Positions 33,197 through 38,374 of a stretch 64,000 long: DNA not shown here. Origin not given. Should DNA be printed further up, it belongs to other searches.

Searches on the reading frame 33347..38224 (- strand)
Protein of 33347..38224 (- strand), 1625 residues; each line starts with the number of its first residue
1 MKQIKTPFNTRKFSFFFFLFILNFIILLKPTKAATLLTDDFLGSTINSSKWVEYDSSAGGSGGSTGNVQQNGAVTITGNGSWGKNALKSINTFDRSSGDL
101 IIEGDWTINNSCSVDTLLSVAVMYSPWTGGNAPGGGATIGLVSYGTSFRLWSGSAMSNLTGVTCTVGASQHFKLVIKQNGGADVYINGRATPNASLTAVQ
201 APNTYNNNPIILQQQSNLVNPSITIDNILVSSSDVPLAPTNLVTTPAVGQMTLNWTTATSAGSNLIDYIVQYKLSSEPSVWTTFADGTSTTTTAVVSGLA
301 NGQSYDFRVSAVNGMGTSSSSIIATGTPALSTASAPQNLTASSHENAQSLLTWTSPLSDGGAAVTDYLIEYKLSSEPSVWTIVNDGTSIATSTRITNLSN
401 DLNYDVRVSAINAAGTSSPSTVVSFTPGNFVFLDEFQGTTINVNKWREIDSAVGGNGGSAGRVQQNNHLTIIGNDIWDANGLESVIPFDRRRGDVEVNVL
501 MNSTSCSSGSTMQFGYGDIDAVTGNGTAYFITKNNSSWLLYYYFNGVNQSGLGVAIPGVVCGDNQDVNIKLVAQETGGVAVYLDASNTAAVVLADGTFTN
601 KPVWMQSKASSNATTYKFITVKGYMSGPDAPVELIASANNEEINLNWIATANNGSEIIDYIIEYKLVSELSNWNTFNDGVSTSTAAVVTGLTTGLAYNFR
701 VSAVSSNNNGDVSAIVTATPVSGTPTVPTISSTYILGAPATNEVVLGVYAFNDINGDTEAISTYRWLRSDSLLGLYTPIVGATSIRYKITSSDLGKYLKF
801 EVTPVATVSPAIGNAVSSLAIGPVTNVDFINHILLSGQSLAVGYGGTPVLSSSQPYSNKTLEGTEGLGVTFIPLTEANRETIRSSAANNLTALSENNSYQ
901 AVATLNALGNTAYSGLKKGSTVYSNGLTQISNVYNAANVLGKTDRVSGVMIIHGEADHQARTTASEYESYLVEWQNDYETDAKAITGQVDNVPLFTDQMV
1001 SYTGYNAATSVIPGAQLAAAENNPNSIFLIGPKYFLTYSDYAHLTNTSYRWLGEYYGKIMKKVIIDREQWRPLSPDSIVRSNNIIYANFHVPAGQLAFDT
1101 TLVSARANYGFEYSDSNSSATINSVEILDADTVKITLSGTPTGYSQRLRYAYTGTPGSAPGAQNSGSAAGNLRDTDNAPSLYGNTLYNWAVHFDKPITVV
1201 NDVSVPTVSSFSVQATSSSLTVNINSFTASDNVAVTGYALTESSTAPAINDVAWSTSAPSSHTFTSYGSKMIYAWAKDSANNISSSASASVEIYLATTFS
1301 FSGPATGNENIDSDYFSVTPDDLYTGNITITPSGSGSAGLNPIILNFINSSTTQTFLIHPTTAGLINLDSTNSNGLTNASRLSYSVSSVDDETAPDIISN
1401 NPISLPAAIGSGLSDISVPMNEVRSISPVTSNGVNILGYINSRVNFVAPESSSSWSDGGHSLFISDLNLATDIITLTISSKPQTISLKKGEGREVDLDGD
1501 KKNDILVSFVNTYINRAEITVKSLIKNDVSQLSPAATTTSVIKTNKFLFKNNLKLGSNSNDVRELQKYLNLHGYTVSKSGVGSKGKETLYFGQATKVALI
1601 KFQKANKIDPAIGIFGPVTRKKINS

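Call 8: search_protein_families(library=pfam, proteins=[window:33347-38224:-], max_evalue=0.01)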
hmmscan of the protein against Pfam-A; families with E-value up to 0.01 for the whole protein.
window:33347-38224:- (1625 aa): 7 families
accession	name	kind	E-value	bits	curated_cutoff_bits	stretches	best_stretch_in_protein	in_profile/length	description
PF00041.27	fn3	-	4.4e-31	107.4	25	3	334-425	1-83/84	Fibronectin type III domain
PF25059.1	FN3_DSCAM-DSCAML_C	-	5.4e-20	72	39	3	355-419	11-73/89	DSCAM/DSCAML C-terminal Fn3-like domain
PF01471.23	PG_binding_1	-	7.3e-09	36.1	23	1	1559-1622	2-56/57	Putative peptidoglycan binding domain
PF16656.11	Pur_ac_phosph_N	-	7.9e-08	33.2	30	1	249-318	13-86/93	Purple acid Phosphatase, N-terminal domain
PF23197.1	IG_AIR9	-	1.1e-06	28.9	27.5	1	734-806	6-74/87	AIR9 A9 domain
PF03629.24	SASA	-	4.9e-06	26.7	24.8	1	905-1060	87-224/226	Carbohydrate esterase, sialic acid-specific acetylesterase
PF16323.11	DUF4959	-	0.0005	20.8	32.9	0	233-325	16-103/106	Domain of unknown function (DUF4959)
